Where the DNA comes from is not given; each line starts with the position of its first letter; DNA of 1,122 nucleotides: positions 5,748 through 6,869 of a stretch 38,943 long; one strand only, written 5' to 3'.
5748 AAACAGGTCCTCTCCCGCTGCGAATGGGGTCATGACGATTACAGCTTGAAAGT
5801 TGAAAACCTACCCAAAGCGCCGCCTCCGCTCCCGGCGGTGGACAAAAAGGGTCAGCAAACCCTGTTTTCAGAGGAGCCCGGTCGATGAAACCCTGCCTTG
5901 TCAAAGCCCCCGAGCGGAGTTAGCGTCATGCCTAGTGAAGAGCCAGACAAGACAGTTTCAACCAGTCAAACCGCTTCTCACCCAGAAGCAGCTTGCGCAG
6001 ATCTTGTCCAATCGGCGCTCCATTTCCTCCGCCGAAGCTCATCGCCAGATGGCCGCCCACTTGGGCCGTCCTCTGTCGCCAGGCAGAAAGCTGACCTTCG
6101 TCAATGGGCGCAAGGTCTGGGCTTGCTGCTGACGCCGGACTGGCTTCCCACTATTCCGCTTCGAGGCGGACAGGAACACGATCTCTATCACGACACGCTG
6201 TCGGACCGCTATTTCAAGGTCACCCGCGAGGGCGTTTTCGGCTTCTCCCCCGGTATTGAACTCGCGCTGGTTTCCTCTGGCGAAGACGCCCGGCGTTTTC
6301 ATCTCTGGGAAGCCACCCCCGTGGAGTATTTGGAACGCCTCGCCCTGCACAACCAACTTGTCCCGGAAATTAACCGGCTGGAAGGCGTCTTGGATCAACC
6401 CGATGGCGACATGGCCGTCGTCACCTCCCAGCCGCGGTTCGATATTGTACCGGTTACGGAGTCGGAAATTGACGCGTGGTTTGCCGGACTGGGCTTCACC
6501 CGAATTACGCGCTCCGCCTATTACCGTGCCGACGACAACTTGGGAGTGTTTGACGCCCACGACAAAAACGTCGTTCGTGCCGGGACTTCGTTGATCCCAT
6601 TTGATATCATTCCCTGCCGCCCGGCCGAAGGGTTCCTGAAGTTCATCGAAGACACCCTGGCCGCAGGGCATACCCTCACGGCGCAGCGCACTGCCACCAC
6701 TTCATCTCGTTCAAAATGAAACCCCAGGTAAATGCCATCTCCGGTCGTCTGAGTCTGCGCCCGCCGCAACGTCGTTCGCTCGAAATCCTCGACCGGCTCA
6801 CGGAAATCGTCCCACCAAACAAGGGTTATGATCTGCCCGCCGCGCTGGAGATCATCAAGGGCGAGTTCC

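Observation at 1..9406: Seven-gene expanded Type III R-M operon (helicase, small ORF, Rad50-like ATPase, orphan, Mod, kinase-like, Res): a candidate MADS-like multi-component defence system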

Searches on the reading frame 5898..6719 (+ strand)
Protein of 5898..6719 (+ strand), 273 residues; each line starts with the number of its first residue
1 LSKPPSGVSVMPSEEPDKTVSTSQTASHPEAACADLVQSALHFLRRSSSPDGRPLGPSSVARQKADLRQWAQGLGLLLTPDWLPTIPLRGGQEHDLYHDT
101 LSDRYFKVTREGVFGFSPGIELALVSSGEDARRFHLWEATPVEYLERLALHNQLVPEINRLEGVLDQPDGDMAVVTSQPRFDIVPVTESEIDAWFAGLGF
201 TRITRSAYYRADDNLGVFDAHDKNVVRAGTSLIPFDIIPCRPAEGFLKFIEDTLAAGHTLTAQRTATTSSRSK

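Call 6: search_protein_families(library=pfam, proteins=[window:5898-6719:+], max_evalue=0.01)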
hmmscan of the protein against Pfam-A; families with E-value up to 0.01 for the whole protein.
window:5898-6719:+ (273 aa): 1 family
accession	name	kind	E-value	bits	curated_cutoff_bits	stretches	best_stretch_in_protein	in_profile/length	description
PF18762.7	Kinase-PolyVal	-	6.4e-10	39.7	27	1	139-232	55-149/160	Serine/Threonine/Tyrosine Kinase found in polyvalent proteins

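Call 7: search_protein_families(library=padloc, proteins=[window:5898-6719:+], max_evalue=0.01)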
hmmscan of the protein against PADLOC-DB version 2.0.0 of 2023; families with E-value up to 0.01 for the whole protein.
window:5898-6719:+ (273 aa): 0 families

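Call 8: search_protein_families(library=ncbifam, proteins=[window:5898-6719:+], max_evalue=0.01)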
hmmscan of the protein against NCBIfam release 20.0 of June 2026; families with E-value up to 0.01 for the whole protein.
window:5898-6719:+ (273 aa): 0 families

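Call 23: find_homologous_proteins(query=window:5928-6719:+)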
Query window:5928-6719:+ (263 aa): 473 proteins with E <= 0.001 among 1962 candidates; the best 120 are listed.
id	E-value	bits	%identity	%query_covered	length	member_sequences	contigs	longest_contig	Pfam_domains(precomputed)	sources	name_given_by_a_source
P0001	1.1e-128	446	99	75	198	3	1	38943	PF18762.8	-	-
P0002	1.0e-126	440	73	99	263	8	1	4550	PF18762.8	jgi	jgi:hypothetical protein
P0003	4.9e-120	418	71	100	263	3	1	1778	PF18762.8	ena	-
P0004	8.5e-120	417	73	100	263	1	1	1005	PF18762.8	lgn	-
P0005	9.5e-120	417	71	99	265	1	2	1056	PF18762.8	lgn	-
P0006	1.8e-118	413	70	99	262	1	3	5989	PF18762.8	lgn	-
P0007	6.1e-118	411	71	99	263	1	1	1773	PF18762.8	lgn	-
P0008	8.4e-117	407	70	100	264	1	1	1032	PF18762.8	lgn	-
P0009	1.9e-116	406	70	99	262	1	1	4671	PF18762.8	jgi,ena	-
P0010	2.9e-114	399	71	94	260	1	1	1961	PF18762.8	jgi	jgi:Serine/Threonine/Tyrosine Kinase found in polyvalent proteins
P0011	5.0e-113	395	69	97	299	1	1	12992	PF18762.8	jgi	jgi:hypothetical protein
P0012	5.7e-113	395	71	90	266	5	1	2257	PF18762.8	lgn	-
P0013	7.2e-113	394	69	99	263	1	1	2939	PF18762.8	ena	-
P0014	1.2e-112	394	68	99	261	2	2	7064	PF18762.8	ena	-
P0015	4.3e-112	392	69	99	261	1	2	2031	PF18762.8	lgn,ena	-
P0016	2.8e-111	389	68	98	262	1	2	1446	PF18762.8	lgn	-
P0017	1.0e-110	387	67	100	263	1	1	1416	PF18762.8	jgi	jgi:hypothetical protein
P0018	3.1e-109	382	67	99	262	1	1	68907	PF18762.8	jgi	jgi:hypothetical protein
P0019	1.9e-108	380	66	100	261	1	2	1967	PF18762.8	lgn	-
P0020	1.1e-107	377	67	96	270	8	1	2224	PF18762.8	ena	-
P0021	1.8e-107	377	66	98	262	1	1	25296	PF18762.8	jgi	jgi:hypothetical protein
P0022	2.1e-107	376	69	95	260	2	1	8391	PF18762.8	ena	-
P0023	5.7e-107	375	68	98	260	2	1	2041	PF18762.8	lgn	-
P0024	1.2e-106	374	68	94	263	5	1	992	PF18762.8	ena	-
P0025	2.3e-106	373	67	94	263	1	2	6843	PF18762.8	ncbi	ncbi:MAG: hypothetical protein V4710_05860 [Verrucomicrobiota bacterium]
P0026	7.0e-106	371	66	98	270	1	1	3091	PF18762.8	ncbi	-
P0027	7.8e-106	371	67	97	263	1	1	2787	PF18762.8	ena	-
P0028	8.1e-106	371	66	97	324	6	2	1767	PF18762.8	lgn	-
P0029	8.7e-106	371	67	100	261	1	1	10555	PF18762.8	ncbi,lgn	-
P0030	1.1e-105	371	66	98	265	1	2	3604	PF18762.8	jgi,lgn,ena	jgi:hypothetical protein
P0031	1.2e-105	371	64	98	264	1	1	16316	PF18762.8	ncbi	-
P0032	1.6e-105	370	67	93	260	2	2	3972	PF18762.8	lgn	-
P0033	1.6e-105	370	68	94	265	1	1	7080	PF18762.8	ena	-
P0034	2.2e-105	370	65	100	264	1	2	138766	PF18762.8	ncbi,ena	-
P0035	2.6e-105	370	65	98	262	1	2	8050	PF18762.8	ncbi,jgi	jgi:hypothetical protein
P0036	2.9e-105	369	68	94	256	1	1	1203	PF18762.8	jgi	-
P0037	6.5e-105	368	66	100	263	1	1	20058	PF18762.8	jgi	jgi:hypothetical protein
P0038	7.6e-105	368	68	95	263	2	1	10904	PF18762.8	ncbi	-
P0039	1.4e-104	367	65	99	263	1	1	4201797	PF18762.8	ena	-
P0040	1.4e-104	367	68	95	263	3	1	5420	PF18762.8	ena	-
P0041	1.9e-104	367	66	100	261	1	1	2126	PF18762.8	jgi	jgi:hypothetical protein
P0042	2.0e-104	367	67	96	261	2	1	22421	PF18762.8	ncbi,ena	-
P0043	3.4e-104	366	65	100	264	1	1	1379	PF18762.8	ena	-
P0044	3.5e-104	366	65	100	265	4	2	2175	PF18762.8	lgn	-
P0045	3.5e-104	366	66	98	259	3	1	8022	PF18762.8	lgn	-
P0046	4.2e-104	366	65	99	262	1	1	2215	PF18762.8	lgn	-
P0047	5.2e-104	365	66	94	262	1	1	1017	PF18762.8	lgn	-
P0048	1.4e-103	364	64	98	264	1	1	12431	PF18762.8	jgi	-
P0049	1.5e-103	364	65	98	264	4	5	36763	PF18762.8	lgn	-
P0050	1.6e-103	364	65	98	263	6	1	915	PF18762.8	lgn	-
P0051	1.8e-103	364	66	98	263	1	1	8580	PF18762.8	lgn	-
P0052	2.2e-103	363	67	95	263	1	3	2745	PF18762.8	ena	-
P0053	2.2e-103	363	65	100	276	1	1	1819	PF18762.8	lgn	-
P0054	2.5e-103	363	65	98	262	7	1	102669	PF18762.8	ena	-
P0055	2.6e-103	363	65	100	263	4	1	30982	PF18762.8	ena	-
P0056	2.7e-103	363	65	98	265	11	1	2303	PF18762.8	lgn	-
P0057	3.0e-103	363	64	99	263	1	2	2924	PF18762.8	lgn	-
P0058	3.0e-103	363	70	89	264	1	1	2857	PF18762.8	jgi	-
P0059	3.1e-103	363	65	100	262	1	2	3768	PF18762.8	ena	-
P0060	3.9e-103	362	67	95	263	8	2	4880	PF18762.8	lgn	-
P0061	4.2e-103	362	66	98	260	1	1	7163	PF18762.8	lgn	-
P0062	6.0e-103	362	65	98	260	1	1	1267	PF18762.8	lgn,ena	-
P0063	6.5e-103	362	64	100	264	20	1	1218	PF18762.8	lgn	-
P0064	9.6e-103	361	64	96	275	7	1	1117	PF18762.8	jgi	jgi:hypothetical protein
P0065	9.7e-103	361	63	100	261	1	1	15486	PF18762.8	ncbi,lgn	-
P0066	1.1e-102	361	65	100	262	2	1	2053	PF18762.8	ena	-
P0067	1.5e-102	360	62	99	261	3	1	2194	PF18762.8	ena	-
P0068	2.4e-102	360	67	94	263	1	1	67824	PF18762.8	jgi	jgi:hypothetical protein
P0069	2.5e-102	360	62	100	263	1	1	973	PF18762.8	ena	-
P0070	3.0e-102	359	62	99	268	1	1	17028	PF18762.8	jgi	jgi:hypothetical protein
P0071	3.2e-102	359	68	90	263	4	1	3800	PF18762.8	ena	-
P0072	3.3e-102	359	64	99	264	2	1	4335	PF18762.8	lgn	-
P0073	4.4e-102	359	65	98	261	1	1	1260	PF18762.8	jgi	jgi:hypothetical protein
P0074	5.1e-102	359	69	91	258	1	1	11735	PF18762.8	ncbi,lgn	-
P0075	5.2e-102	359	67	91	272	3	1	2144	PF18762.8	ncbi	-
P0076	6.1e-102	358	68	91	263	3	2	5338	PF18762.8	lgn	-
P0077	6.8e-102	358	66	95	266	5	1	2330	PF18762.8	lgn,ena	-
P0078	7.5e-102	358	68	90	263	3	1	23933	PF18762.8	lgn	-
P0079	1.4e-101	357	64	99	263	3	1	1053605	PF18762.8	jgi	jgi:hypothetical protein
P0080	1.8e-101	357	65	95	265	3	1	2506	PF18762.8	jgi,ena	jgi:hypothetical protein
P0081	1.9e-101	357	68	90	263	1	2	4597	PF18762.8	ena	-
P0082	2.0e-101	357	64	95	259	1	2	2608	PF18762.8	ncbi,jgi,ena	jgi:hypothetical protein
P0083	2.1e-101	357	68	90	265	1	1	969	PF18762.8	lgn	-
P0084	2.9e-101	356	68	91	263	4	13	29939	PF18762.8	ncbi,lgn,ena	-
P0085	3.0e-101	356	68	90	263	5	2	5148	PF18762.8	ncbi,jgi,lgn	jgi:hypothetical protein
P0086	4.9e-101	356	67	94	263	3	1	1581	PF18762.8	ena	-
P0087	5.4e-101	355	66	94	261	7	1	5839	PF18762.8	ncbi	ncbi:MAG: hypothetical protein RIS76_2268 [Verrucomicrobiota bacterium]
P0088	5.7e-101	355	63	96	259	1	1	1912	PF18762.8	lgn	-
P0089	5.8e-101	355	66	90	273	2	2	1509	PF18762.8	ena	-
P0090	1.5e-100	354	66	91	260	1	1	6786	PF18762.8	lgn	-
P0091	2.2e-100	353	62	94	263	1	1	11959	PF18762.8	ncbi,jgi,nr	ncbi:MAG: hypothetical protein GXP30_00415 [Verrucomicrobia bacterium]|nr:hypothetical protein [Verr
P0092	2.4e-100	353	64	97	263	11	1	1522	PF18762.8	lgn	-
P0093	2.5e-100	353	64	98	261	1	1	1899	PF18762.8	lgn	-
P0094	2.7e-100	353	65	97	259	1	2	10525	PF18762.8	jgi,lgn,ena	jgi:hypothetical protein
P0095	2.7e-100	353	68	89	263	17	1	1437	PF18762.8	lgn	-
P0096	2.7e-100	353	62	98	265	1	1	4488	PF18762.8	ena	-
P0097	2.9e-100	353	67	90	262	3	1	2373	PF18762.8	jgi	-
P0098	3.1e-100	353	65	98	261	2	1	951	PF18762.8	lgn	-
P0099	3.2e-100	353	66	95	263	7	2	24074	PF18762.8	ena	-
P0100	6.0e-100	352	62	99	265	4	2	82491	PF18762.8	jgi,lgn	jgi:hypothetical protein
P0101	6.0e-100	352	66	97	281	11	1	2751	PF18762.8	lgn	-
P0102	6.3e-100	352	63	96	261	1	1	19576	PF18762.8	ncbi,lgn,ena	-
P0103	1.0e-99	351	64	95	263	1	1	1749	PF18762.8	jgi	jgi:hypothetical protein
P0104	1.3e-99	351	63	97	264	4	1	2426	PF18762.8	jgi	-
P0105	1.8e-99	350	67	90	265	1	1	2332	PF18762.8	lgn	-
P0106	2.2e-99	350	62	98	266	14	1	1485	PF18762.8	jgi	-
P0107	2.4e-99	350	64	96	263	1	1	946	PF18762.8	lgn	-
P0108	2.7e-99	350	63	98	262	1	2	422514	PF18762.8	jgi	jgi:hypothetical protein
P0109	2.9e-99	350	61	100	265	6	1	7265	PF18762.8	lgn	-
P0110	4.7e-99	349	68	90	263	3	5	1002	PF18762.8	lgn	-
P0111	6.7e-99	349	69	89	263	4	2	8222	PF18762.8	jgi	jgi:hypothetical protein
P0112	6.9e-99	348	67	90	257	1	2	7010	PF18762.8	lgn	-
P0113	7.5e-99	348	64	99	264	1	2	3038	PF18762.8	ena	-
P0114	1.1e-98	348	63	100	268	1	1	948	PF18762.8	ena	-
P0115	1.2e-98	348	62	98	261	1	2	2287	PF18762.8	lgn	-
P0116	1.3e-98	348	63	95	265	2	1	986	PF18762.8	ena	-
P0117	1.3e-98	348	64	98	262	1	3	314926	PF18762.8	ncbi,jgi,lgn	ncbi:MAG TPA: hypothetical protein VGI03_03210 [Verrucomicrobiae bacterium]|jgi:hypothetical protein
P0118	1.4e-98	347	62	95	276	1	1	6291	PF18762.8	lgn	-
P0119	1.6e-98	347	62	98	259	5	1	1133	PF18762.8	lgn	-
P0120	1.6e-98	347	67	90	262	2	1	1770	PF18762.8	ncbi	-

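Call 24: find_encoding_contigs(protein=P0039, flank=10000, max_places=2)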
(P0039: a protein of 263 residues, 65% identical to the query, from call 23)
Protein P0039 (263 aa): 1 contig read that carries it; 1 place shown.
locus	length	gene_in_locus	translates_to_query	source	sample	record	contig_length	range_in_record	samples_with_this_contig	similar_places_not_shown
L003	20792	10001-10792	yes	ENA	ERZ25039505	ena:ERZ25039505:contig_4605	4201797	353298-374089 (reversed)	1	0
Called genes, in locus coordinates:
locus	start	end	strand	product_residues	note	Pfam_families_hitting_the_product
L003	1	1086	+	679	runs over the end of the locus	-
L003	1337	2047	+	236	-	PF03734:YkuD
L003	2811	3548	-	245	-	PF09992:NAGPA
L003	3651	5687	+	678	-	-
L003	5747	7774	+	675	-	-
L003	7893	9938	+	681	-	-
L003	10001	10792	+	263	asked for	PF18762:Kinase-PolyVal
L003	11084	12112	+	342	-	PF01116:F_bP_aldolase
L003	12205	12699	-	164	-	-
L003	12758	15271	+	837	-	PF00675:Peptidase_M16, PF05193:Peptidase_M16_C, PF00675:Peptidase_M16, PF05193:Peptidase_M16_C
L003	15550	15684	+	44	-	-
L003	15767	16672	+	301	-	PF13424:TPR_12 (faint), PF13428:TPR_14 (faint), PF14559:TPR_19 (faint)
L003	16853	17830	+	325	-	PF05496:RuvB_N (faint), PF20030:bpMoxR, PF00004:AAA (weak), PF07726:AAA_3, PF07728:AAA_5, PF17863:AAA_lid_2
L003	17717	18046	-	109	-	-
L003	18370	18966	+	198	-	PF01882:DUF58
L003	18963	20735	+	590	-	PF07584:BatA, PF13519:VWA_2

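Call 25: find_encoding_contigs(protein=P0079, flank=10000, max_places=2)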
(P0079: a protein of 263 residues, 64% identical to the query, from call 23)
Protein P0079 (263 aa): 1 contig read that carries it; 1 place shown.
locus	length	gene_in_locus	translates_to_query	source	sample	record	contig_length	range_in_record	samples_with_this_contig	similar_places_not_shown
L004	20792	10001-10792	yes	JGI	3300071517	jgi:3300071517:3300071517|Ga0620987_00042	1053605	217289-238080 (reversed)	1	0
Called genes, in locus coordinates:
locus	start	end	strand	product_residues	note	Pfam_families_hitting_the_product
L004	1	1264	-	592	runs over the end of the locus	PF14240:YHYH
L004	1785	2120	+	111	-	-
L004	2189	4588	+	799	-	PF14240:YHYH, PF00036:EF-hand_1 (faint), PF13202:EF-hand_5 (faint), PF00884:Sulfatase, PF16347:SGSH_C (faint)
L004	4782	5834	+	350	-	PF00589:Phage_integrase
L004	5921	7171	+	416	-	-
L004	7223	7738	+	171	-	PF03592:Terminase_2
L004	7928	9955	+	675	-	PF12161:HsdM_N, PF02384:N6_Mtase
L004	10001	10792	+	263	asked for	PF18762:Kinase-PolyVal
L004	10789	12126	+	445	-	PF01420:Methylase_S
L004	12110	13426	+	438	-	PF14281:PDDEXK_4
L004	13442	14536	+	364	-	PF14088:DUF4268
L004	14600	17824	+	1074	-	PF04313:HSDR_N, PF00270:DEAD (weak), PF04851:ResIII, PF18766:SWI2_SNF2, PF22679:T1R_D3-like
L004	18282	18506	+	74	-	-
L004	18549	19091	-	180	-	PF22784:PTP-SAK, PF22785:Tc-R-P, PF00782:DSPc (weak), PF13350:Y_phosphatase3 (weak)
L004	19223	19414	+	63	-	-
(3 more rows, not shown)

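Call 26: find_encoding_contigs(protein=P0117, flank=10000, max_places=2)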
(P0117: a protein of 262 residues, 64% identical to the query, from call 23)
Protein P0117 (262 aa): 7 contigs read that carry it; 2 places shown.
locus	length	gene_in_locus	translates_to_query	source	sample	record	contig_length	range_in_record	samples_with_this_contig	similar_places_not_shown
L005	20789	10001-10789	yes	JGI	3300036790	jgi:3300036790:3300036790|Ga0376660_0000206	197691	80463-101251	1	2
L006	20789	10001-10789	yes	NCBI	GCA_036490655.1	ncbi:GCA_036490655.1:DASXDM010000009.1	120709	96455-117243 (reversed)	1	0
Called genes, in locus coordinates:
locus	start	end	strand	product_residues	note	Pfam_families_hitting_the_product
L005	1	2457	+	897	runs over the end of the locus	PF05170:AsmA (weak), PF05359:DUF748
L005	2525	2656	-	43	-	-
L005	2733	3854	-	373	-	PF06750:A24_N_bact, PF01478:Peptidase_A24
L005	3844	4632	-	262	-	PF08501:Shikimate_dh_N, PF01488:Shikimate_DH, PF18317:SDH_C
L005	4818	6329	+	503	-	PF00590:TP_methylase, PF02602:HEM4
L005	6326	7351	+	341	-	PF01263:Aldose_epim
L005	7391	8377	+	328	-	PF20030:bpMoxR (weak), PF05496:RuvB_N (faint), PF00004:AAA, PF07726:AAA_3, PF07728:AAA_5, PF17863:AAA_lid_2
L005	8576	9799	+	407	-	PF01882:DUF58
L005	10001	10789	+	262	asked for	PF18762:Kinase-PolyVal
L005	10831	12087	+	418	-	PF00890:FAD_binding_2, PF01134:GIDA (faint), PF01266:DAO (faint), PF01494:FAD_binding_3 (weak), PF03486:HI0933_like, PF12831:FAD_oxidored (weak), PF13450:NAD_binding_8 (weak), PF22780:HI0933_like_1st, +1 more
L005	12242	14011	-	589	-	-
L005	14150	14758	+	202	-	-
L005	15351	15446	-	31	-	-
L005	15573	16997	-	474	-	PF00072:Response_reg, PF00158:Sigma54_activat, PF14532:Sigma54_activ_2, PF00004:AAA, PF07724:AAA_2 (weak), PF07728:AAA_5 (weak), PF25601:AAA_lid_14, PF02954:HTH_8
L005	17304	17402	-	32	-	PF13310:Virulence_RhuM (weak)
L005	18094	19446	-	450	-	PF00145:DNA_methylase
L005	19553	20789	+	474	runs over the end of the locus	PF02976:MutH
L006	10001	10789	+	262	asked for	PF18762:Kinase-PolyVal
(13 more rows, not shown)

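Call 47: find_related_loci(query=window:5928-6716:+, collection=metagenome_contigs, flank=8000)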
Query window:5928-6716:+ (263 aa) in metagenome_contigs; peptide patterns used: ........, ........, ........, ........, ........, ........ (x = any residue, [..] = any of these).
179 stretches matched a pattern; 33 encode a relative of the query (tblastn E <= 1e-3); 33 distinct loci.
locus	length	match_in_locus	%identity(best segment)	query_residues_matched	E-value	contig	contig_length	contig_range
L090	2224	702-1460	68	1-253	3e-122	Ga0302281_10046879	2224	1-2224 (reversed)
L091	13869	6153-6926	65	1-258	9e-112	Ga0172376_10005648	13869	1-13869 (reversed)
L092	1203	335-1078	68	14-263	2e-119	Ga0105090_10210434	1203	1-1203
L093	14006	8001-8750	65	17-261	9e-106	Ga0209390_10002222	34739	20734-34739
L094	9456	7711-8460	65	17-261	9e-106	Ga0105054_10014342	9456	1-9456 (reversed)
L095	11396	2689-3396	68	24-258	3e-104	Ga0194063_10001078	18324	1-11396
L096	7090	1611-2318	67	24-258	2e-102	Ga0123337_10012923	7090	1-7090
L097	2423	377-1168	61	1-263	5e-106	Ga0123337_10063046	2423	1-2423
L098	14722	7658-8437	62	1-262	4e-101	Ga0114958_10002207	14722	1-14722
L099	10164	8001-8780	62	1-262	4e-101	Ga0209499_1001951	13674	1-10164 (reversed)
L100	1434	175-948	63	1-259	1e-108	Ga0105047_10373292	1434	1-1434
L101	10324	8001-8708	68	24-258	1e-100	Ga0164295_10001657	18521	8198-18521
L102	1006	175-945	63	1-258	3e-110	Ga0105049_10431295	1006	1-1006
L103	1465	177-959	62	9-261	6e-108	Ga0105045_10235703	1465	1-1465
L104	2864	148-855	67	24-258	4e-102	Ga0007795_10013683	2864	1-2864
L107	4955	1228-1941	58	25-262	4e-87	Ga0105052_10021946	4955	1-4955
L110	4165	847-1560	57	23-260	6e-82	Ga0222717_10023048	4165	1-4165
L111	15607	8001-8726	53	24-263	2e-81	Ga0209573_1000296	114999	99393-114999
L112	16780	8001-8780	52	1-263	5e-81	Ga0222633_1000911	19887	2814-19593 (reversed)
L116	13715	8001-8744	52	4-253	1e-78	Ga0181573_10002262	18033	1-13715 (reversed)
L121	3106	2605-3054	74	1-260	6e-35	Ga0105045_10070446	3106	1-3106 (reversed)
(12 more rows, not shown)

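Call 50: search_protein_families(library=pfam, proteins=[L093:5722-7869:+, L093:8750-10165:+, L093:10165-11508:+, L093:11518-12840:+, L098:5049-7610:+, L098:8859-10073:+, L098:11035-14136:+, L116:3378-6152:+, L116:6268-7794:+, L116:9884-12085:+], max_evalue=0.00001)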
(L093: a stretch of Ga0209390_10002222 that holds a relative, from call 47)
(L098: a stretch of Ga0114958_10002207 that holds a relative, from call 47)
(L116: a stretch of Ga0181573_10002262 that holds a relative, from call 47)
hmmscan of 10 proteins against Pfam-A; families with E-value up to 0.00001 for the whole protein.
L093:5722-7869:+ (716 aa): 2 families
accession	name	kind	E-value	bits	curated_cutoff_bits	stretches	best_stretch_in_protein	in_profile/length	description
PF02384.22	N6_Mtase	-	4.7e-54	184.3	20.4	1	195-497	5-275/311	N-6 DNA Methylase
PF12161.14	HsdM_N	-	4.8e-25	89.2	24.5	1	51-181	2-135/135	HsdM N-terminal domain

L093:8750-10165:+ (472 aa): 0 families

L093:10165-11508:+ (448 aa): 1 family
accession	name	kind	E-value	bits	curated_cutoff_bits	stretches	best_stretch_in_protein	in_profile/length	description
PF01420.25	Methylase_S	-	3.3e-17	63.6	22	1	22-190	1-154/168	Type I restriction modification DNA specificity domain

L093:11518-12840:+ (441 aa): 1 family
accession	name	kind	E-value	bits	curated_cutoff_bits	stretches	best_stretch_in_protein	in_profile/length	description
PF14281.12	PDDEXK_4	-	7.2e-26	91.7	22.3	1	39-215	1-170/183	PD-(D/E)XK nuclease superfamily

L098:5049-7610:+ (854 aa): 2 families
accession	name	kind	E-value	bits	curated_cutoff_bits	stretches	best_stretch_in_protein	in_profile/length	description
PF02384.22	N6_Mtase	-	1.9e-96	323.5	20.4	1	192-502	2-310/311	N-6 DNA Methylase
PF12161.14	HsdM_N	-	8.4e-14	52.8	24.5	1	63-177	3-134/135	HsdM N-terminal domain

L098:8859-10073:+ (405 aa): 1 family
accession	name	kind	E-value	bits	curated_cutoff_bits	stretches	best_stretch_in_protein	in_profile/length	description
PF01420.25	Methylase_S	-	7.8e-39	134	22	2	15-179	1-154/168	Type I restriction modification DNA specificity domain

L098:11035-14136:+ (1034 aa): 4 families
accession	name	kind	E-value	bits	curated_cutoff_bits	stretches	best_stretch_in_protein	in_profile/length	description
PF18766.7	SWI2_SNF2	-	2.5e-64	217.4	26.7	1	259-481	1-220/221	SWI2/SNF2 ATPase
PF04313.20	HSDR_N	-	1.5e-34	120.1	25.1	1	24-202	18-196/198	Type I restriction enzyme R protein N terminus (HSDR_N)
PF22679.2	T1R_D3-like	-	2.7e-31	109.6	27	1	522-665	2-157/158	Type I restriction enzyme subunit R domain 3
PF04851.21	ResIII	-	2.3e-16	60.6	22.5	1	254-414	2-162/164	Type III restriction enzyme, res subunit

L116:3378-6152:+ (925 aa): 3 families
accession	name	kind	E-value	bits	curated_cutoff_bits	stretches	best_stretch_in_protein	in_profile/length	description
PF07587.16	PSD1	-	1.7e-87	293.4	28.5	1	619-874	1-242/244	Protein of unknown function (DUF1553)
PF07583.16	PSCyt2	-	2.1e-77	260.2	29.8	1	163-368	2-208/209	Protein of unknown function (DUF1549)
PF07635.16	PSCyt1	-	2.2e-11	44.6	22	1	66-122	1-58/59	Planctomycete cytochrome C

L116:6268-7794:+ (509 aa): 1 family
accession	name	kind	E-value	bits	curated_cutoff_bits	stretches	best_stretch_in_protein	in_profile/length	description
PF07394.17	DUF1501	-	4.4e-150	500.6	27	1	66-508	1-390/390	Protein of unknown function (DUF1501)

L116:9884-12085:+ (734 aa): 2 families
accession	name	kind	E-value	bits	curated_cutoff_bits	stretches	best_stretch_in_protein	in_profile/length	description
PF13517.12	FG-GAP_3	-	2.8e-21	76.3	26.9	0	370-444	1-60/61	FG-GAP-like repeat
PF01839.29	FG-GAP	-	1.1e-17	63.9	22.1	0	317-335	1-19/37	FG-GAP repeat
